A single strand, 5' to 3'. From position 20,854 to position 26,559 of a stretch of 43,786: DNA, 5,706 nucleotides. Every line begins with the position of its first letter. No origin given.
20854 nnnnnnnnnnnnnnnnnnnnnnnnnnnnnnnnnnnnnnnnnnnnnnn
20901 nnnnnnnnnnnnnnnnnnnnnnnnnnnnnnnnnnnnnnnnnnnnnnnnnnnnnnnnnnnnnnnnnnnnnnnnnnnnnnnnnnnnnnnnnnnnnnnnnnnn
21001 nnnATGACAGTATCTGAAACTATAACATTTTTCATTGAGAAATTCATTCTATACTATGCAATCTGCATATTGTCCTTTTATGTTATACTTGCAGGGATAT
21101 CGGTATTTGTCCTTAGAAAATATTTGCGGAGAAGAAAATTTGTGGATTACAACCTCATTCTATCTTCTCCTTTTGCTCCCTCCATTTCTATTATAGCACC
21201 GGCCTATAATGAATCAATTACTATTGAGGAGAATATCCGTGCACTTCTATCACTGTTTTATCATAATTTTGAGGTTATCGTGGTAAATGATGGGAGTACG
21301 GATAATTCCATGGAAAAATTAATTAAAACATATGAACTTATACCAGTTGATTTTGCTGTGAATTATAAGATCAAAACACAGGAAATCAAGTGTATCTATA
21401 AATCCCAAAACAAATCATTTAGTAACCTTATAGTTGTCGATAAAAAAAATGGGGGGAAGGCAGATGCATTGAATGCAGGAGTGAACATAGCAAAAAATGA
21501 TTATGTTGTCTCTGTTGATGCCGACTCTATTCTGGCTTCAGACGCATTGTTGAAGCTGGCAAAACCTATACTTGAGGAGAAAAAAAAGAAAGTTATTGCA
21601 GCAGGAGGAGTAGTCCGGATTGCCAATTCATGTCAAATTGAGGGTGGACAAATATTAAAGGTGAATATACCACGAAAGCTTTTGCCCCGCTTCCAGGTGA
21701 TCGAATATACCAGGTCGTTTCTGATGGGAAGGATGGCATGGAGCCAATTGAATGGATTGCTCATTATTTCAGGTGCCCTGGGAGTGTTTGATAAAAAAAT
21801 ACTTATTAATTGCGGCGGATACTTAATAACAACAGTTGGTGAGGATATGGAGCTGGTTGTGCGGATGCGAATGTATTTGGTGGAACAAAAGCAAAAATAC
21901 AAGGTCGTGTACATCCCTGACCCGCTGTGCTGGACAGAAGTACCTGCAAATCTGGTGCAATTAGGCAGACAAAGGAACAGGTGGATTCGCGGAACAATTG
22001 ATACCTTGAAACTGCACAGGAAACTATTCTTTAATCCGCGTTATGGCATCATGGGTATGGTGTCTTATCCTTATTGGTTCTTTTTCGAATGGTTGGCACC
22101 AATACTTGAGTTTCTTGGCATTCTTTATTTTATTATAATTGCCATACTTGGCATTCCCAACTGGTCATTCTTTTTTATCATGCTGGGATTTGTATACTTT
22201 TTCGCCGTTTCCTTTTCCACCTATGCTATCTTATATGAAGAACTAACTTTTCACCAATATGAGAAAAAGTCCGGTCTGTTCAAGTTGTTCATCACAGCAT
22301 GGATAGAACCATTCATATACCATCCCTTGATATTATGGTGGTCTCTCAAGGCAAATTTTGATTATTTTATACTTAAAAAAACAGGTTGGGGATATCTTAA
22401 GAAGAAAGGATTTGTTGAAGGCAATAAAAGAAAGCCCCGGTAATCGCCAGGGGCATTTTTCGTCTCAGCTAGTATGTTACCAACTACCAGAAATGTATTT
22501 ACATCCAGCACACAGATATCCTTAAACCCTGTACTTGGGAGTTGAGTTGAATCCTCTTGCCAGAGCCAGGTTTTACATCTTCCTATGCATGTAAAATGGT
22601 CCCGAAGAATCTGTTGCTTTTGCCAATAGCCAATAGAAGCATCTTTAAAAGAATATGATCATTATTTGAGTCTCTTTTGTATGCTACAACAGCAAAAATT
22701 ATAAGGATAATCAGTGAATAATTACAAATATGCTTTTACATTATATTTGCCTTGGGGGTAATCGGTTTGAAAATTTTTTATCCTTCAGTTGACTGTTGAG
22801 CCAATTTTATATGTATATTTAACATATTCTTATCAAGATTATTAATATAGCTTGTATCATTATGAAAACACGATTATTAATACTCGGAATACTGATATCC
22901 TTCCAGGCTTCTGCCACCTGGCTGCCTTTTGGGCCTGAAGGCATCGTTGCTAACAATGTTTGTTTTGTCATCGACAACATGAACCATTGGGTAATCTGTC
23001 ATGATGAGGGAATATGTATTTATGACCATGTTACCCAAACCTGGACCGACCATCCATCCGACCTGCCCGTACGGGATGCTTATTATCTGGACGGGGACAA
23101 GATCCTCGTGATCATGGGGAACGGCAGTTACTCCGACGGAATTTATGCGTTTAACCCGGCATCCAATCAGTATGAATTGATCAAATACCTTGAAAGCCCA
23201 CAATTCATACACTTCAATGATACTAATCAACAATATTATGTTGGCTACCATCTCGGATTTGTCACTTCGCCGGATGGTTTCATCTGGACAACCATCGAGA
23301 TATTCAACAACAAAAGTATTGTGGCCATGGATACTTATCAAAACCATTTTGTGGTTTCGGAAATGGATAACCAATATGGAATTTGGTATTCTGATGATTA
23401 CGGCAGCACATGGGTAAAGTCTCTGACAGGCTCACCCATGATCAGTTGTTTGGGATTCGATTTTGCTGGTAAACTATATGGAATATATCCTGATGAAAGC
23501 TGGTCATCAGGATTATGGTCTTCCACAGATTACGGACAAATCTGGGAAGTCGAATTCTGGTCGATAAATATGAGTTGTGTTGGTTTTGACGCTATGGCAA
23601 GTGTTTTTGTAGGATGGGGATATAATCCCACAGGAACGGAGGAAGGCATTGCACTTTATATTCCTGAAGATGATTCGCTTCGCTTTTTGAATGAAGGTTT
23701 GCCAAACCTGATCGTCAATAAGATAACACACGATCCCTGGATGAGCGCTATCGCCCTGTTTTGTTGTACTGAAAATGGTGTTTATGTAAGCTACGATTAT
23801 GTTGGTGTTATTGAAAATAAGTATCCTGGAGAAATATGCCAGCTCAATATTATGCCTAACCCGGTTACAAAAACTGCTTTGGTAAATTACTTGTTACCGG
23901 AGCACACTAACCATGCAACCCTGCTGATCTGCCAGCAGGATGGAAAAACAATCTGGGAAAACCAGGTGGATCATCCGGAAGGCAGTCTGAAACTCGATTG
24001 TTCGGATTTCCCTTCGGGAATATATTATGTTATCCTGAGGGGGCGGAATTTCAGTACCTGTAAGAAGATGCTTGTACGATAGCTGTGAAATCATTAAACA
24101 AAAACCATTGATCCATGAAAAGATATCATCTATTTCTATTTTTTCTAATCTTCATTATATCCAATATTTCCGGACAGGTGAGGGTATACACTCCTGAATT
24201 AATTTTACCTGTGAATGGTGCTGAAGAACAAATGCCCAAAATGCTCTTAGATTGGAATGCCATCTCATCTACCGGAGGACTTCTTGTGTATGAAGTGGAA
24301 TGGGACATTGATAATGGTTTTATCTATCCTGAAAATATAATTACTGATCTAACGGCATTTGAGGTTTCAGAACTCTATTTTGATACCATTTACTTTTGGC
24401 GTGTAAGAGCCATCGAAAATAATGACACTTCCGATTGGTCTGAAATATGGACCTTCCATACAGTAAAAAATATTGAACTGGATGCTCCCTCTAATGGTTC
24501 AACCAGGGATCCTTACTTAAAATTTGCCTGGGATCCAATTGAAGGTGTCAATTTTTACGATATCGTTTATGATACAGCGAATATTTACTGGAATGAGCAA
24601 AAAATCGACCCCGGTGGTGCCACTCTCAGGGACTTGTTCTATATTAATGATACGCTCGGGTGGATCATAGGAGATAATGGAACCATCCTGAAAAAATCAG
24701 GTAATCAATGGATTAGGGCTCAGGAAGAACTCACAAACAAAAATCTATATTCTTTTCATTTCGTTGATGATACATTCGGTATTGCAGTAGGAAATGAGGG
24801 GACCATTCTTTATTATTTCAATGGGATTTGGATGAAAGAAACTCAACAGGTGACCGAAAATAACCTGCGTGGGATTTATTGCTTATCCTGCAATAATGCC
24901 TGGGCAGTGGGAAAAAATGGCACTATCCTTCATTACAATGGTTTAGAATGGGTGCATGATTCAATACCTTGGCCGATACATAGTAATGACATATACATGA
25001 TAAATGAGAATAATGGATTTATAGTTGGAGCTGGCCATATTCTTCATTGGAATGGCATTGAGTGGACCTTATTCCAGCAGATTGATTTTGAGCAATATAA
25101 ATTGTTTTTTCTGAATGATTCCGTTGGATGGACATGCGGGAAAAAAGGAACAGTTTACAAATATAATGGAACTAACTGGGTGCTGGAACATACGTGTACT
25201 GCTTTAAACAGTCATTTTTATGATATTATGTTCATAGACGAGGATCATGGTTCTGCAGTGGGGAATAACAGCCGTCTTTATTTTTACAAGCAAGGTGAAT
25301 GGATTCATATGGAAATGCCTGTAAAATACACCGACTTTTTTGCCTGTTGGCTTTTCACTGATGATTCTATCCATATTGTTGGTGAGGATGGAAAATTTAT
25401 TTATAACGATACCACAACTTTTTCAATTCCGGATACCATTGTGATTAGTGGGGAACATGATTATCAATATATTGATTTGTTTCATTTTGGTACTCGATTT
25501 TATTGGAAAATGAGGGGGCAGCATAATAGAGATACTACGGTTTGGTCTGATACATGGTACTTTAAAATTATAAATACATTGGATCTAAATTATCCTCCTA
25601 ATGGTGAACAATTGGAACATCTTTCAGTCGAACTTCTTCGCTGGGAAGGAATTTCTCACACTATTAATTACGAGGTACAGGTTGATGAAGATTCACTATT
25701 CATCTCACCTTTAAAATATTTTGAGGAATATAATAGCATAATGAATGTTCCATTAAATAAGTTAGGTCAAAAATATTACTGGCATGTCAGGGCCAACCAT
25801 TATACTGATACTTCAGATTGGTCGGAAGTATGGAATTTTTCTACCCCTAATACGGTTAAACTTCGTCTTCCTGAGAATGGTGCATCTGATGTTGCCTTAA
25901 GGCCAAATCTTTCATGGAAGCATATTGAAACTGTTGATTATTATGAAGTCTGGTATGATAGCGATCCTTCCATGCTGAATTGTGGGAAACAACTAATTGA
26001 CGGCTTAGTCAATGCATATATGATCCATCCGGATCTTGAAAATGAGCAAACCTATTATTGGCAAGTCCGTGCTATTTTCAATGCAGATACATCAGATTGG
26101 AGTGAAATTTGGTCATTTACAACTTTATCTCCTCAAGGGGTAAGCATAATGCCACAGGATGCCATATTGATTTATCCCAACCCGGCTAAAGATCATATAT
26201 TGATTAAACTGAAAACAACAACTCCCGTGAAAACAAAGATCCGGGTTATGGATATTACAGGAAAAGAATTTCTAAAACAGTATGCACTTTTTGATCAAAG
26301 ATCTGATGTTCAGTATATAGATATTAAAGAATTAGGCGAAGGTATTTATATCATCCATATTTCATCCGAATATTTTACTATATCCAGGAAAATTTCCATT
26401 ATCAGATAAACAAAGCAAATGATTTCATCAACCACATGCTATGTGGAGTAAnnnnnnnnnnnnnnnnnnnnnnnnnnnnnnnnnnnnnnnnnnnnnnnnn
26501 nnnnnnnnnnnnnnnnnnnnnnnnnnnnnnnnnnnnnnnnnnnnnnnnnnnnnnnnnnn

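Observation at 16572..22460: Uncharacterised synthase-dependent exopolysaccharide module: REC-Hpt-REC + TPR-YaiO outer-membrane barrel + SPOR/TM/HEAT protein + processive GT2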

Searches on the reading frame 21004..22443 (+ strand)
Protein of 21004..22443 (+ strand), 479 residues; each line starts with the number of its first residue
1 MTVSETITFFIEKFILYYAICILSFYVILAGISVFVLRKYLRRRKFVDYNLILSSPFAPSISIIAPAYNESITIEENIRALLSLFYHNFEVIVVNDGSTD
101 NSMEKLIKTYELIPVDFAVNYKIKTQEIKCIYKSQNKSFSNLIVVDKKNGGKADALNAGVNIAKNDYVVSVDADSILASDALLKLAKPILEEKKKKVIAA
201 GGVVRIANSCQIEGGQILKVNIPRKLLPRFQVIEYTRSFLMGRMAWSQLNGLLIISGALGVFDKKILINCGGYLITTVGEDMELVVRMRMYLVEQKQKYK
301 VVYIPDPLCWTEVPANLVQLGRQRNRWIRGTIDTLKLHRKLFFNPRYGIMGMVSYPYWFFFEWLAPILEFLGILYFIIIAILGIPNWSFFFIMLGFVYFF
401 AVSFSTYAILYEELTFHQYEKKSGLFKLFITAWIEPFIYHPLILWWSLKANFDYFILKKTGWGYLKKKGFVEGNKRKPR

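Call 3: search_protein_families(library=pfam, proteins=[window:21004-22443:+], max_evalue=0.1)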
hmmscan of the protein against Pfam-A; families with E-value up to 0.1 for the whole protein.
window:21004-22443:+ (479 aa): 8 families
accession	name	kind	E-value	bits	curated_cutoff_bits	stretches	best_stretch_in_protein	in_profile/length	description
PF00535.33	Glycos_transf_2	-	1.8e-21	77.2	23.3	2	62-106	1-45/168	Glycosyl transferase family 2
PF13641.12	Glyco_tranf_2_3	-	4.1e-20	73.2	27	1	59-330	1-230/230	Glycosyltransferase like family 2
PF13632.12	Glyco_trans_2_3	-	6.1e-13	49.5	27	1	167-401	1-197/198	Glycosyl transferase family group 2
PF10111.15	Glyco_tranf_2_2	-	1.5e-10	41.5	27.3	2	111-294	31-205/276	Glycosyltransferase like family 2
PF03142.21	Chitin_synth_2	-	1.6e-07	30.8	27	1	292-394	335-438/527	Chitin synthase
PF13506.12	Glyco_transf_21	-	0.00017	21.6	21.7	1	152-328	18-173/174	Glycosyl transferase family 21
PF13704.12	Glyco_tranf_2_4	-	0.00061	20.7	27.5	1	69-180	2-87/98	Glycosyl transferase family 2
PF13905.12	Thioredoxin_8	-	0.097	13.5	27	0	77-148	22-91/94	Thioredoxin-like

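Call 4: search_protein_families(library=ncbifam, proteins=[window:21004-22443:+], max_evalue=0.1)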
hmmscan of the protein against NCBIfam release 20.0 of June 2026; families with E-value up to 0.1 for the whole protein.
window:21004-22443:+ (479 aa): 26 families (the best 25 are shown)
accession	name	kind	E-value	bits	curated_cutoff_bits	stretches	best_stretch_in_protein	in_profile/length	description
TIGR03937.1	PgaC_IcaA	equivalog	1.7e-37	129.4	422.3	2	130-439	91-375/407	poly-beta-1,6-N-acetyl-D-glucosamine synthase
TIGR03111.1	glyc2_xrt_Gpos1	hypoth_equivalog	7.3e-30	104.1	363.95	2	123-344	89-299/439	TIGR03111 family XrtG-associated glycosyltransferase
NF007482.0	PRK10073.1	equivalog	3.3e-14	52.6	423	2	58-110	5-56/334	glycosyltransferase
NF047683.1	TeichurnBiosyTuaG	equivalog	8e-13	48.6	400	2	57-107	4-54/252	teichuronic acid biosynthesis protein TuaG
TIGR04283.1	glyco_like_mftF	equivalog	3.8e-12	46.3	182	2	61-106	1-46/221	TIGR04283 family arsenosugar biosynthesis glycosyltransferase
NF053739.1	GlytfEpsEBac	equivalog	1.2e-11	44.1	450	1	59-252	1-167/265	glycosyltransferase EpsE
TIGR03030.1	CelA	equivalog_domain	2.3e-11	42.5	699.1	2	14-183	88-247/714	UDP-forming cellulose synthase catalytic subunit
TIGR04242.1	nodulat_NodC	equivalog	4.3e-11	42.4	550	2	137-335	106-289/395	chitooligosaccharide synthase NodC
NF041875.1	EPS_EpsD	equivalog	8.5e-11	41.8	370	1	61-197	1-111/325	exopolysaccharide biosynthesis glycosyltransferase EpsD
NF053846.1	glyco_with_XrtP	equivalog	3.7e-07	29.2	520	1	167-402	136-371/440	XrtP-associated glycosyltransferase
NF010496.0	PRK13915.1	equivalog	6.3e-07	28.8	262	1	59-104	31-79/307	glucosyl-3-phosphoglycerate synthase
TIGR03965.1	mycofact_glyco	equivalog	1e-06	27.9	280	1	35-105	52-122/467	mycofactocin biosynthesis glycosyltransferase MftF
TIGR03469.1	HpnB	hypoth_equivalog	4.2e-06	26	379.25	1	49-104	34-90/386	hopene-associated glycosyltransferase HpnB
NF007986.1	PRK10714.1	equivalog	1.4e-05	24.2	529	1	61-109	8-59/316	undecaprenyl-phosphate 4-deoxy-4-formamido-L-arabinose transferase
NF050050.1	ProtGlycPglI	equivalog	1.6e-05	24.4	500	1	59-244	2-152/306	GalNAc(5)-diNAcBac-PP-undecaprenol beta-1,3-glucosyltransferase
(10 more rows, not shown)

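Call 17: search_solved_structures(query=window:21004-22443:+, max_evalue=0.001)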
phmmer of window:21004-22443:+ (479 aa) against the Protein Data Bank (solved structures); distinct sequences matched with E-value up to 0.001: 13.
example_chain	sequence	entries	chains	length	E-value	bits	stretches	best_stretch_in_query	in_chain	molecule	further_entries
5hea_A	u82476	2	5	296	2.9e-08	36.1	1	61-103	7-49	Putative glycosyltransferase (GalT1)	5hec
3bcv_A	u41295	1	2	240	1.2e-07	34.1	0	138-184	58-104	Putative glycosyltransferase protein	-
2z87_A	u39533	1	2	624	6.9e-07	31.6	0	57-110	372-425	Chondroitin synthase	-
2z86_A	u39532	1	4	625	7e-07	31.6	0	57-110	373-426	Chondroitin synthase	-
6p61_A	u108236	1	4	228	8.3e-07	31.3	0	58-103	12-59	Glycosyltransferase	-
6yv7_A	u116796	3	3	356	4.2e-06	29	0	50-106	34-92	Glycosyl transferase, family 2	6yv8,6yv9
6yv7_B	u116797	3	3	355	4.2e-06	29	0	50-106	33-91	Glycosyl transferase, family 2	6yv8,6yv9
5ej1_A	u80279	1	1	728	4.4e-06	29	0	254-410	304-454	Putative cellulose synthase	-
4hg6_A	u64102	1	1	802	6.1e-06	28.5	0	254-410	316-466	Cellulose Synthase Subunit A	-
4p00_A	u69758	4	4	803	6.2e-06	28.5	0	254-410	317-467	Cellulose Synthase A subunit | Cellulose Synthase subunit A | Putative cellulose synthase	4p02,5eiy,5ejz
8vh7_A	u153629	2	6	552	0.00033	22.7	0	57-105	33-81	Heparosan synthase B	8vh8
8viw_A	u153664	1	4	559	0.00035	22.7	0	57-105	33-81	Heparosan synthase B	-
1h7l_A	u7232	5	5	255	0.00088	21.4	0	59-199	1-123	SPORE COAT POLYSACCHARIDE BIOSYNTHESIS PROTEIN SPSA | PROTEIN (SPORE COAT POLYSACCHARIDE BIOSYNTHESIS PROTEIN SPSA)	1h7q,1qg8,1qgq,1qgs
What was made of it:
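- The long matches are to PgaC, BcsA and chitin-synthase regions that include QxxRW and the TM helices (calls 3, 4, 17).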

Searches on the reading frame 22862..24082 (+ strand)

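Call 16: search_protein_families(library=pfam, proteins=[window:22862-24082:+], max_evalue=0.001)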
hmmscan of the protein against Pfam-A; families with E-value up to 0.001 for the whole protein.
window:22862-24082:+ (406 aa): 1 family
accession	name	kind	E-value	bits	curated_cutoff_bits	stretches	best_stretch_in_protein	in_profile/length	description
PF18962.6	Por_Secre_tail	-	3.8e-07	30.7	27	1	330-405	1-75/75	Secretion system C-terminal sorting domain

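Call 73: search_protein_families(library=ncbifam, proteins=[window:22862-24082:+], max_evalue=0.01)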
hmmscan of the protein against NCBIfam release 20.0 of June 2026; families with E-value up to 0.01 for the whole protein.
window:22862-24082:+ (406 aa): 3 families
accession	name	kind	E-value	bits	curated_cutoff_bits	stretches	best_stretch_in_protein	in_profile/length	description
NF045728.1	glycosyl_F510_1955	equivalog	2.8e-05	23.5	175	1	134-229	119-211/246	F510_1955 family glycosylhydrolase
TIGR04183.1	Por_Secre_tail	domain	0.0014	18.6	23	1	330-405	1-71/72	T9SS type A sorting domain-containing protein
NF038113.1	T9SSA_dep_M36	equivalog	0.0053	14.9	885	1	328-406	793-869/869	T9SS-dependent M36 family metallopeptidase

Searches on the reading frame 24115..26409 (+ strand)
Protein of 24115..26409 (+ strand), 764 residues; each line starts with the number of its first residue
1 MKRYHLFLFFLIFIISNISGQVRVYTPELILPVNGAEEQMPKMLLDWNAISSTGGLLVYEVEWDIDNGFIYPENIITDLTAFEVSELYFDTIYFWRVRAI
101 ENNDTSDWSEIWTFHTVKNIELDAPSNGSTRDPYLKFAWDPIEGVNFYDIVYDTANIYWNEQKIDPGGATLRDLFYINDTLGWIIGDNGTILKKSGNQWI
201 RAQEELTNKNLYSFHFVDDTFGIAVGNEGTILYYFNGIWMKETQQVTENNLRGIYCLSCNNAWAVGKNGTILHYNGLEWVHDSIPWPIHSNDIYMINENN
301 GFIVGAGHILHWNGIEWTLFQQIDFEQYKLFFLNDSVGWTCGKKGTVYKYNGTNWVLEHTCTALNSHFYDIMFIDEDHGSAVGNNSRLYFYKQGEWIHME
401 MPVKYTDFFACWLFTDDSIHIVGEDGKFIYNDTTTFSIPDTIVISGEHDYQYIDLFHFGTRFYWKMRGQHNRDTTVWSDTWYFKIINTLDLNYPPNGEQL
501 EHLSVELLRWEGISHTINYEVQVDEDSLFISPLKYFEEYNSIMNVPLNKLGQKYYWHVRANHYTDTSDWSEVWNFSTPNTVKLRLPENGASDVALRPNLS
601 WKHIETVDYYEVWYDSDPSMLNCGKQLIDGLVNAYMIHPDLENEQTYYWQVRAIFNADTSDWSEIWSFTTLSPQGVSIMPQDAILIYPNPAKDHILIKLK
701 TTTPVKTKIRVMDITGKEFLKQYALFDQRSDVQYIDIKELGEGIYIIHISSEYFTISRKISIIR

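Call 16: search_protein_families(library=pfam, proteins=[window:24115-26409:+], max_evalue=0.001)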
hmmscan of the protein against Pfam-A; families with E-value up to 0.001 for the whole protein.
window:24115-26409:+ (764 aa): 6 families
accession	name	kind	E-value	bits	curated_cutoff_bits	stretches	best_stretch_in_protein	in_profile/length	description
PF14870.12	PSII_BNR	-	4.1e-14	53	27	2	153-234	216-302/303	Photosynthesis system II assembly factor YCF48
PF25788.1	Ig_Rha78A_N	-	1.2e-12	48.5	27.4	1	596-670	19-101/105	Rha78A-like, N-terminal immunoglobulin domain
PF18962.6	Por_Secre_tail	-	1.3e-12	48.2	27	1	686-762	1-75/75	Secretion system C-terminal sorting domain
PF00041.27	fn3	-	3.7e-06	27.5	25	0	43-111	16-80/84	Fibronectin type III domain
PF24489.1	Ig_J_second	-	2e-05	25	27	0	578-667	3-91/105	Tip attachment protein J second Ig-like domain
PF16656.11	Pur_ac_phosph_N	-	0.00034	21.6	30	0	640-670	67-93/93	Purple acid Phosphatase, N-terminal domain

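Call 73: search_protein_families(library=ncbifam, proteins=[window:24115-26409:+], max_evalue=0.01)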
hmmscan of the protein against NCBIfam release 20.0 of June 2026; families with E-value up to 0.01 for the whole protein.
window:24115-26409:+ (764 aa): 4 families
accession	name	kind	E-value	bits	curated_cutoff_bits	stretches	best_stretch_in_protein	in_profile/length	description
NF038113.1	T9SSA_dep_M36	equivalog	2e-12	46.1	885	1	681-760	790-866/869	T9SS-dependent M36 family metallopeptidase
NF010237.0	PRK13684.1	equivalog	3.2e-12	46.1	326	1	159-235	248-329/334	photosynthesis system II assembly factor Ycf48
TIGR04183.1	Por_Secre_tail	domain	1.2e-10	41.2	23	1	686-762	1-71/72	T9SS type A sorting domain-containing protein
NF052323.1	T9SSA_dep_M6i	equivalog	9e-07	27.2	600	1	641-751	916-1026/1043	T9SS-dependent M6-like inactivated metalloprotease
